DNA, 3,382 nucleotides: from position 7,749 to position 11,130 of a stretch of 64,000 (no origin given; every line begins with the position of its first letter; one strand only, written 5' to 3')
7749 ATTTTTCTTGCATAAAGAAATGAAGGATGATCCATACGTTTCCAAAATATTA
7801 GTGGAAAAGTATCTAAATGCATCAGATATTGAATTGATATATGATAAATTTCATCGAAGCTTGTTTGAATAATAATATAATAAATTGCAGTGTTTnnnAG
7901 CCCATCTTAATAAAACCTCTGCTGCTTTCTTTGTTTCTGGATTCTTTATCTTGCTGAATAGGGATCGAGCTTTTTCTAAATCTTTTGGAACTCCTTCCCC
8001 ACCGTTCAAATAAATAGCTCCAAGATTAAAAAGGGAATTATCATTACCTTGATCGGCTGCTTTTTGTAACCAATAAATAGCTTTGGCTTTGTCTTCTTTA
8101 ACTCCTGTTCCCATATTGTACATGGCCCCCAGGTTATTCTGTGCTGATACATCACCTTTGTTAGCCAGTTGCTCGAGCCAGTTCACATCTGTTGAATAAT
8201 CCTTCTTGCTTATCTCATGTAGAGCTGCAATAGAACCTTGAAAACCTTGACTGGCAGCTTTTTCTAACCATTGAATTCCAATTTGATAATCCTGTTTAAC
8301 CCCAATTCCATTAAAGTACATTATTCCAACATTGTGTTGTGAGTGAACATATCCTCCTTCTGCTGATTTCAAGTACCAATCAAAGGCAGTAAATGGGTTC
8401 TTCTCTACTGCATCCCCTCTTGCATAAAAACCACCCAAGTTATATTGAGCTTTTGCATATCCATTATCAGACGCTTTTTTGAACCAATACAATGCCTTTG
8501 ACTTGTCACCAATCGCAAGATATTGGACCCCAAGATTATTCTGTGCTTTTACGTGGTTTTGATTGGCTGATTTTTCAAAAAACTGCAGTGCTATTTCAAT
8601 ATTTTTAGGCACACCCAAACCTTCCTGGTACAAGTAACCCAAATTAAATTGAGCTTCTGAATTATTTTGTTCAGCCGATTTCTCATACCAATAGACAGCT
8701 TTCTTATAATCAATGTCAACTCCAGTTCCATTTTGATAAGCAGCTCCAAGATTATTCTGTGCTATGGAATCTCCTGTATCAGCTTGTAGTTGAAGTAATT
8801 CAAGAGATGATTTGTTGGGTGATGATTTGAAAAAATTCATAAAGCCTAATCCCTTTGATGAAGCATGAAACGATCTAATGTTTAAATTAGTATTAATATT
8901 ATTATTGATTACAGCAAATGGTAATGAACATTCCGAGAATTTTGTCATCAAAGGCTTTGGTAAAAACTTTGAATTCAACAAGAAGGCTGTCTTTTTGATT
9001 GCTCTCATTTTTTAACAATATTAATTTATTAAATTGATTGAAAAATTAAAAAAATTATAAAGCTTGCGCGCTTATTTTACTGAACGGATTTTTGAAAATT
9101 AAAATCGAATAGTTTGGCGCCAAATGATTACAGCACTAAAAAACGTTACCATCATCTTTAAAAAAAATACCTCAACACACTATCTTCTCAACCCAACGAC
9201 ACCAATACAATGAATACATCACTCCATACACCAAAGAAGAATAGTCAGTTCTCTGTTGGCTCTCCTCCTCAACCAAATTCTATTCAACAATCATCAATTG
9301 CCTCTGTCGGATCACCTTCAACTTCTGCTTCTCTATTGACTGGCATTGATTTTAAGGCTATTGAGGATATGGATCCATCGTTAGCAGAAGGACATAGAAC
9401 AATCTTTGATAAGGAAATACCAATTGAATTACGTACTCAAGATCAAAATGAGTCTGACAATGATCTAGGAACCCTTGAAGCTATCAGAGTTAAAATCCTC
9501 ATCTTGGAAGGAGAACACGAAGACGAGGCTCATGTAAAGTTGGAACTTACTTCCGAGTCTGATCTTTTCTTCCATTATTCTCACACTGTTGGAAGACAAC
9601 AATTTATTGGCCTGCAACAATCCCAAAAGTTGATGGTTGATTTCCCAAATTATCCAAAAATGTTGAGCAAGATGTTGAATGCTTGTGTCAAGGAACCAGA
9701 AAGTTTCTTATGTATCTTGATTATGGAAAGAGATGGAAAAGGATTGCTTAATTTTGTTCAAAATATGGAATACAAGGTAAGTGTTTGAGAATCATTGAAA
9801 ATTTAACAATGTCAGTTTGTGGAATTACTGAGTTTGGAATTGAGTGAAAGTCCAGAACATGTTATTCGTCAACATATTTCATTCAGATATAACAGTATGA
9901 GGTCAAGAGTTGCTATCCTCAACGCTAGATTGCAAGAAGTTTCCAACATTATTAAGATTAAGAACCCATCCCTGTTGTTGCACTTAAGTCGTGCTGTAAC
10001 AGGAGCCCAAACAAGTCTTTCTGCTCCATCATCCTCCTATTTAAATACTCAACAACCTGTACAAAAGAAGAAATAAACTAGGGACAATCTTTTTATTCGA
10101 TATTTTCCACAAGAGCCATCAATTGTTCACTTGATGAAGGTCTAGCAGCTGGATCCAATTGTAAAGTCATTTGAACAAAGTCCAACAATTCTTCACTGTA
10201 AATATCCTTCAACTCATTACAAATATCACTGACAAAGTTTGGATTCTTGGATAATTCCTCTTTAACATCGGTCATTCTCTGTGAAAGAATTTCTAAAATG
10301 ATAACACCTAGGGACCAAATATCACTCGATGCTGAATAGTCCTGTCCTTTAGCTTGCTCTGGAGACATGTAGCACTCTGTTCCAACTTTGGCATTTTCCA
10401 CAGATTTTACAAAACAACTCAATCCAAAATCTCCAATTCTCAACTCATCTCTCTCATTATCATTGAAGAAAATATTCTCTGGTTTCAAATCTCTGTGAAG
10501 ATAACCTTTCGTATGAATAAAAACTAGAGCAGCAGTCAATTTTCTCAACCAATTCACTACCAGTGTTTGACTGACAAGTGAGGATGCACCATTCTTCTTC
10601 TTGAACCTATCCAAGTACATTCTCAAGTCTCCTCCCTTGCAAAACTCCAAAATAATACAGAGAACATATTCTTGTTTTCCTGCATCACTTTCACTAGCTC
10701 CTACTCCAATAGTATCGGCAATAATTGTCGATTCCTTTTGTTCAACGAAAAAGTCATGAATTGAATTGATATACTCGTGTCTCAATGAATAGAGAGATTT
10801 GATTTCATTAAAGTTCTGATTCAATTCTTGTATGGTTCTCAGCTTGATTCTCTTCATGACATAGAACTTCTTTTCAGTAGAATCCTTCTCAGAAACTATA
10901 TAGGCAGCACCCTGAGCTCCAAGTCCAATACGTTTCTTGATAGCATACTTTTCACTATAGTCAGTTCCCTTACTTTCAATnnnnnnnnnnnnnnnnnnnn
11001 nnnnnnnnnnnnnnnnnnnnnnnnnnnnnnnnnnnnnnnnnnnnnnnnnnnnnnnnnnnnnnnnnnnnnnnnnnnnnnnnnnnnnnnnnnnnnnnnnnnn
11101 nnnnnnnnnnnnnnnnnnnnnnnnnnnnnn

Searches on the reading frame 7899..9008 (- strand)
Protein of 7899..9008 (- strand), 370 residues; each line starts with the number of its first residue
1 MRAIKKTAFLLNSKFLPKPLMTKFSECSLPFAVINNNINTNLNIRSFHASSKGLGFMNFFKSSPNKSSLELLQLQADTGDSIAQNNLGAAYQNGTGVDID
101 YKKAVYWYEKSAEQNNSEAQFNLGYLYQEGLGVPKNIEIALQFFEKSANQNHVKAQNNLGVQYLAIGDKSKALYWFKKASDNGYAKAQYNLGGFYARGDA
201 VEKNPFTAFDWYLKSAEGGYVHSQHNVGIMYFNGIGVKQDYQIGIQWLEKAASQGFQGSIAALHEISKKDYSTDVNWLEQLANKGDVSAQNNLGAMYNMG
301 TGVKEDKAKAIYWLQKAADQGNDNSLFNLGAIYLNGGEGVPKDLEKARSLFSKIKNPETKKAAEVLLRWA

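Call 41: search_protein_families(library=pfam, proteins=[P0008, P0010, P0011, P0016, P0022, P0043, P0009, P0025, P0114, P0127], max_evalue=0.00001)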
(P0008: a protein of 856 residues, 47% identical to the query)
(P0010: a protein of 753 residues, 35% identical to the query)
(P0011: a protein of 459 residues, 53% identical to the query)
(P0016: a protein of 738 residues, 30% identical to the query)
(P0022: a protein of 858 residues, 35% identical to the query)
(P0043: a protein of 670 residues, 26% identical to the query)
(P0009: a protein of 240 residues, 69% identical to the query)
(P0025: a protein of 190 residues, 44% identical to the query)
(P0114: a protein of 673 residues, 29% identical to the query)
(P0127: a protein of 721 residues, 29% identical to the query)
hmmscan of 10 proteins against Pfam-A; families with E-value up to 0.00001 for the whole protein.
P0008 (856 aa): 4 families
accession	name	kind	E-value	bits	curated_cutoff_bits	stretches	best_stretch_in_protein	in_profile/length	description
PF00069.31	Pkinase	-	5.4e-45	154.3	31.7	1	563-844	1-255/263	Protein kinase domain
PF00503.26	G-alpha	-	1.3e-37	130.2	48.8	1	4-410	19-328/333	G-protein alpha subunit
PF07714.23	PK_Tyr_Ser-Thr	-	2e-31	109.7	23.1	1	642-842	54-250/258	Protein tyrosine and serine/threonine kinase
PF00025.27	Arf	-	2e-06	27.9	22.3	0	215-293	37-108/174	ADP-ribosylation factor family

P0010 (753 aa): 3 families
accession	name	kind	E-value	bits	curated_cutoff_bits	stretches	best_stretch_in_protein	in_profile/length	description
PF00503.26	G-alpha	-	1.9e-47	162.5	48.8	1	7-336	23-304/333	G-protein alpha subunit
PF00069.31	Pkinase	-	3.4e-39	135.3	31.7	1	454-739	1-253/263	Protein kinase domain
PF07714.23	PK_Tyr_Ser-Thr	-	2.6e-29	102.8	23.1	1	562-739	76-250/258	Protein tyrosine and serine/threonine kinase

P0011 (459 aa): 1 family
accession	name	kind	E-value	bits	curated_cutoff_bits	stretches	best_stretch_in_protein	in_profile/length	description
PF00503.26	G-alpha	-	2.1e-16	60.4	48.8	2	83-264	8-159/333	G-protein alpha subunit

P0016 (738 aa): 3 families
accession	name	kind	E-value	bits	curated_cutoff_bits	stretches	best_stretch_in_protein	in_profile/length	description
PF00503.26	G-alpha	-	1.6e-192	639.3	48.8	2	15-393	4-333/333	G-protein alpha subunit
PF00025.27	Arf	-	6.3e-23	81.6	22.3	2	233-334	45-135/174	ADP-ribosylation factor family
PF08477.19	Roc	-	4.2e-09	37.1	27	0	211-324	16-119/119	Ras of Complex, Roc, domain of DAPkinase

P0022 (858 aa): 4 families
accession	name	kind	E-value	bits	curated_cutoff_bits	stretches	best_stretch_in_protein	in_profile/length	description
PF00069.31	Pkinase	-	3.4e-106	354.9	31.7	2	451-712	3-261/263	Protein kinase domain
PF07714.23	PK_Tyr_Ser-Thr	-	2.9e-65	220.6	23.1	2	473-710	28-256/258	Protein tyrosine and serine/threonine kinase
PF14531.12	Kinase-like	-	1.9e-09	37.7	25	0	101-195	153-253/289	Kinase-like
PF17667.7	Pkinase_fungal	-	8.1e-08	31.8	24.1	0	95-168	288-368/387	Fungal protein kinase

P0043 (670 aa): 5 families
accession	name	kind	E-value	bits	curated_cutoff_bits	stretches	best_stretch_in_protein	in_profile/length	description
PF00503.26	G-alpha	-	7.9e-186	617.3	48.8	2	325-655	2-331/333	G-protein alpha subunit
PF00025.27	Arf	-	5.5e-32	111.1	22.3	2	493-592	41-130/174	ADP-ribosylation factor family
PF08477.19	Roc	-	5.5e-09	36.7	27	0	506-549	52-94/119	Ras of Complex, Roc, domain of DAPkinase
PF00009.33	GTP_EFTU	-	7.1e-08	32.7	26.5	0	497-631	56-158/188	Elongation factor Tu GTP binding domain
PF00071.28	Ras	-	6.4e-07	29.5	21.6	0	508-595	46-123/162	Ras family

P0009 (240 aa): 2 families
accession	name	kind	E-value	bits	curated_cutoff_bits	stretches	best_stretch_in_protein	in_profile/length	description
PF00069.31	Pkinase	-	2.9e-19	70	31.7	1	79-234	1-128/263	Protein kinase domain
PF07714.23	PK_Tyr_Ser-Thr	-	6e-12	45.9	23.1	1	81-234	3-132/258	Protein tyrosine and serine/threonine kinase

P0025 (190 aa): 1 family
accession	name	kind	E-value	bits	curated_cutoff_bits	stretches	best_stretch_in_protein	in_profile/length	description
PF00503.26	G-alpha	-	7.8e-36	124.3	48.8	1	2-163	186-327/333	G-protein alpha subunit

P0114 (673 aa): 3 families
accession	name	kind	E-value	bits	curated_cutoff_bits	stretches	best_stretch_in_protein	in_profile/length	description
PF00503.26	G-alpha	-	1.2e-160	534.6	48.8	2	352-662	22-332/333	G-protein alpha subunit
PF00025.27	Arf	-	6.3e-25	88.1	22.3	1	485-592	34-130/174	ADP-ribosylation factor family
PF08477.19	Roc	-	4.7e-10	40.2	27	0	190-268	54-119/119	Ras of Complex, Roc, domain of DAPkinase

P0127 (721 aa): 2 families
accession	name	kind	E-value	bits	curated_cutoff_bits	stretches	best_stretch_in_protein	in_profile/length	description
PF00503.26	G-alpha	-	9.2e-144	479.1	48.8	2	50-354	9-308/333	G-protein alpha subunit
PF00025.27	Arf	-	4.7e-10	39.7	22.3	0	215-310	45-129/174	ADP-ribosylation factor family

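Call 51: search_protein_families(library=pfam, proteins=[P0012, P0014, P0015, P0017, P0019], max_evalue=0.00001)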
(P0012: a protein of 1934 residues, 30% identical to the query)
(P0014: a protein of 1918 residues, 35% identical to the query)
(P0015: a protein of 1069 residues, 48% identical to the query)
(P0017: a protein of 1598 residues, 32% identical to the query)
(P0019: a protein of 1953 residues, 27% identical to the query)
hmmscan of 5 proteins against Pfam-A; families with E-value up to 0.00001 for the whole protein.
P0012 (1934 aa): 10 families
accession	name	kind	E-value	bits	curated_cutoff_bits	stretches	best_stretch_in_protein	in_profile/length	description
PF07714.23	PK_Tyr_Ser-Thr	-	1.2e-235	778.9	23.1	5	234-481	6-256/258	Protein tyrosine and serine/threonine kinase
PF00069.31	Pkinase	-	4.7e-228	754.4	31.7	5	234-484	6-262/263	Protein kinase domain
PF14531.12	Kinase-like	-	4.1e-26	92.3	25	1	310-408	126-231/289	Kinase-like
PF00168.36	C2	-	8.6e-23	81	22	0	2-96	2-97/104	C2 domain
PF03109.22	ABC1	-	4.5e-19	69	22.9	0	292-389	135-226/244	ABC1 atypical kinase-like domain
PF17667.7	Pkinase_fungal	-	5e-13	49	24.1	0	338-411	294-376/387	Fungal protein kinase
PF10707.15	YrbL-PhoP_reg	-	7.7e-12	45.7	31.5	0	279-368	58-142/185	PhoP regulatory network protein YrbL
PF06293.20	Kdo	-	1.5e-08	34.7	21.3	0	302-381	94-173/207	Lipopolysaccharide kinase (Kdo/WaaP) family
PF07387.17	Seadorna_VP7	-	1.2e-06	28.2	20.3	0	539-569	154-186/308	Seadornavirus VP7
PF12330.14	Haspin_kinase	-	8.5e-06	25.5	25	0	267-384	158-260/364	Haspin like kinase domain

P0014 (1918 aa): 6 families
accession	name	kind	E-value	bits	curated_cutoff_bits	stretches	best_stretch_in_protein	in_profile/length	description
PF00069.31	Pkinase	-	1.6e-204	677.2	31.7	6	86-374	2-263/263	Protein kinase domain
PF07714.23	PK_Tyr_Ser-Thr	-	1e-61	208.9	23.1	2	765-946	4-195/258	Protein tyrosine and serine/threonine kinase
PF01636.29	APH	-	7.4e-15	55.8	23.2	0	1461-1495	166-200/239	Phosphotransferase enzyme family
PF17667.7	Pkinase_fungal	-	3.7e-10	39.5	24.1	0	862-928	294-367/387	Fungal protein kinase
PF03109.22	ABC1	-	1.2e-09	38.1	22.9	0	177-232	169-221/244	ABC1 atypical kinase-like domain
PF14531.12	Kinase-like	-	1.6e-08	34.6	25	0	828-942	121-238/289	Kinase-like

P0015 (1069 aa): 10 families
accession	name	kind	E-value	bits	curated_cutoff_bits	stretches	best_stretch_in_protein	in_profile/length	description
PF00069.31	Pkinase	-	1.2e-171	569.5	31.7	15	911-1001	78-161/263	Protein kinase domain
PF07714.23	PK_Tyr_Ser-Thr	-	9.1e-128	425.4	23.1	9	911-992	81-159/258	Protein tyrosine and serine/threonine kinase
PF01636.29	APH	-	4.5e-50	171.1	23.2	0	952-986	166-201/239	Phosphotransferase enzyme family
PF03109.22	ABC1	-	1.1e-42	146.4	22.9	0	952-988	184-220/244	ABC1 atypical kinase-like domain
PF10140.15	YukC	-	1.6e-18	67.2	27.4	0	859-904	81-124/357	WXG100 protein secretion system (Wss), protein YukC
PF07914.17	DUF1679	-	3.4e-18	66.2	24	0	950-986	264-305/414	Uncharacterized oxidoreductase dhs-27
PF17667.7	Pkinase_fungal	-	2.7e-16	59.8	24.1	0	525-543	307-325/387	Fungal protein kinase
PF05445.17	Pox_ser-thr_kin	-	9.9e-14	51.6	19.7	0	956-976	300-321/434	Poxvirus serine/threonine protein kinase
PF21731.2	TARSH_C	-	5.8e-08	33.9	27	0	797-817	40-60/127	Target of Nesh-SH3 C-terminal domain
PF22271.1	DUF6955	-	3.9e-07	30.6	27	0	271-300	4-33/91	Family of unknown function (DUF6955)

P0017 (1598 aa): 11 families
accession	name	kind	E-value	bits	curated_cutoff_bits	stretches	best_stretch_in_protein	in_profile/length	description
PF00069.31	Pkinase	-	2.6e-196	650.3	31.7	4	916-1166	1-253/263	Protein kinase domain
PF07714.23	PK_Tyr_Ser-Thr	-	1.3e-135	451.2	23.1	4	636-876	2-248/258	Protein tyrosine and serine/threonine kinase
PF03109.22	ABC1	-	7.1e-23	81.4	22.9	1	706-787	143-222/244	ABC1 atypical kinase-like domain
PF06293.20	Kdo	-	5.9e-17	62.2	21.3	0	670-781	51-171/207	Lipopolysaccharide kinase (Kdo/WaaP) family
PF01636.29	APH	-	4.1e-16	59.9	23.2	0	726-783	143-201/239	Phosphotransferase enzyme family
PF14531.12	Kinase-like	-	8.8e-14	51.9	25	0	481-569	158-254/289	Kinase-like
PF19974.5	TCAD9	-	5.9e-11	42.6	40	0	1018-1058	283-321/429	Ternary complex associated domain 9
PF01163.29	RIO1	-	9.4e-10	38.8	22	0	443-514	82-150/187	RIO domain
PF19962.4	EAD9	-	5.1e-08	33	25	1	3-63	2-62/62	Effector-associated domain 9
PF17667.7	Pkinase_fungal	-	2.5e-07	30.2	24.1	0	750-816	305-376/387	Fungal protein kinase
PF14516.12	AAA_35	-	5.6e-06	25.8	27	0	1331-1482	126-276/331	AAA-like domain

P0019 (1953 aa): 5 families
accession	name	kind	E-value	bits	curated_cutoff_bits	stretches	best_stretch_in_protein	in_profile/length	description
PF07714.23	PK_Tyr_Ser-Thr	-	4.9e-238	786.8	23.1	6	935-1195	3-258/258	Protein tyrosine and serine/threonine kinase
PF00069.31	Pkinase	-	3.5e-234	774.4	31.7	6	933-1193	1-259/263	Protein kinase domain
PF06293.20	Kdo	-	3.4e-22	79.4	21.3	0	980-1077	59-153/207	Lipopolysaccharide kinase (Kdo/WaaP) family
PF14531.12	Kinase-like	-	5.8e-11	42.6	25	0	1347-1427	139-222/289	Kinase-like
PF03109.22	ABC1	-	6e-06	26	22.9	0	919-990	20-88/244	ABC1 atypical kinase-like domain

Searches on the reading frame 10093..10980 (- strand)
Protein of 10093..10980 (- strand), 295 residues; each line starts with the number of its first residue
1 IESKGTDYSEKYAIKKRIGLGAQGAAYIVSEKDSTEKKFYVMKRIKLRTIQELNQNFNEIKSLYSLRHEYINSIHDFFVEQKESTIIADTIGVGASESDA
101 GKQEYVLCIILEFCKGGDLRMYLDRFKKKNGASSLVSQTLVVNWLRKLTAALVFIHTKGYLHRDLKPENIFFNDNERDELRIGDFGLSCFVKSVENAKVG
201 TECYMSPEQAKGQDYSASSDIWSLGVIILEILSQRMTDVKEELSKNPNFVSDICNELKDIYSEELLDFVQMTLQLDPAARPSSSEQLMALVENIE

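Call 53: search_solved_structures(query=window:10093-10980:-, max_evalue=1e-15, show_alignments=1)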
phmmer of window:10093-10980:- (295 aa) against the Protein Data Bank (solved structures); distinct sequences matched with E-value up to 1e-15: 213 (the best 60 are shown).
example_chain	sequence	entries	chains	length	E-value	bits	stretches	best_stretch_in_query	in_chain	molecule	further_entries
6d3k_B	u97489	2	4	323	8.4e-27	97.4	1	20-290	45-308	Interferon-induced, double-stranded RNA-activated protein kinase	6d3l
3uiu_A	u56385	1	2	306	1.8e-26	96.3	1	20-290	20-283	Interferon-induced, double-stranded RNA-activated protein kinase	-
8qel_B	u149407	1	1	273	1e-24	90.5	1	20-290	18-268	Interferon-induced, double-stranded RNA-activated protein kinase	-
2a19_B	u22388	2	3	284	1.2e-24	90.3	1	20-290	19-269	Interferon-induced, double-stranded RNA-activated protein kinase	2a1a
3is5_A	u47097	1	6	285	3.1e-23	85.7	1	106-286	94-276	Calcium-dependent protein kinase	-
9yuf_A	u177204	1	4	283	1.4e-22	83.5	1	20-290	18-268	Interferon-induced, double-stranded RNA-activated protein kinase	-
4apc_A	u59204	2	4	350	1.9e-22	83.1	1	106-284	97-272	SERINE/THREONINE-PROTEIN KINASE NEK1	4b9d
6s73_A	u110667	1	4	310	1.1e-21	80.5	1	106-282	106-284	Serine/threonine-protein kinase Nek7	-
2jav_A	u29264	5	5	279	2.1e-21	79.7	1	105-286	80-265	SERINE/THREONINE-PROTEIN KINASE NEK2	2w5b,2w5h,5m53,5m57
6fdy_U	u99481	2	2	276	2.6e-21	79.4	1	108-282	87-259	Serine/threonine-protein kinase ULK3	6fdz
4a4x_A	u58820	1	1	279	3.8e-21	78.8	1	105-286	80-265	SERINE/THREONINE-PROTEIN KINASE NEK2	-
8ej4_K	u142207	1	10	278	5.3e-21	78.4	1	106-282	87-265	Serine/threonine-protein kinase Nek7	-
2w5a_A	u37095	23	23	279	5.3e-21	78.3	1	105-286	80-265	SERINE/THREONINE-PROTEIN KINASE NEK2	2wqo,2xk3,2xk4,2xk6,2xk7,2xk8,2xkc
8sxn_A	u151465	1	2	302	6.8e-21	78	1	106-282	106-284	Serine/threonine-protein kinase Nek7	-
6npy_B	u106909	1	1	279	6.8e-21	78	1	107-282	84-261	Interferon-induced, double-stranded RNA-activated protein kinase,Serine/threonine-protein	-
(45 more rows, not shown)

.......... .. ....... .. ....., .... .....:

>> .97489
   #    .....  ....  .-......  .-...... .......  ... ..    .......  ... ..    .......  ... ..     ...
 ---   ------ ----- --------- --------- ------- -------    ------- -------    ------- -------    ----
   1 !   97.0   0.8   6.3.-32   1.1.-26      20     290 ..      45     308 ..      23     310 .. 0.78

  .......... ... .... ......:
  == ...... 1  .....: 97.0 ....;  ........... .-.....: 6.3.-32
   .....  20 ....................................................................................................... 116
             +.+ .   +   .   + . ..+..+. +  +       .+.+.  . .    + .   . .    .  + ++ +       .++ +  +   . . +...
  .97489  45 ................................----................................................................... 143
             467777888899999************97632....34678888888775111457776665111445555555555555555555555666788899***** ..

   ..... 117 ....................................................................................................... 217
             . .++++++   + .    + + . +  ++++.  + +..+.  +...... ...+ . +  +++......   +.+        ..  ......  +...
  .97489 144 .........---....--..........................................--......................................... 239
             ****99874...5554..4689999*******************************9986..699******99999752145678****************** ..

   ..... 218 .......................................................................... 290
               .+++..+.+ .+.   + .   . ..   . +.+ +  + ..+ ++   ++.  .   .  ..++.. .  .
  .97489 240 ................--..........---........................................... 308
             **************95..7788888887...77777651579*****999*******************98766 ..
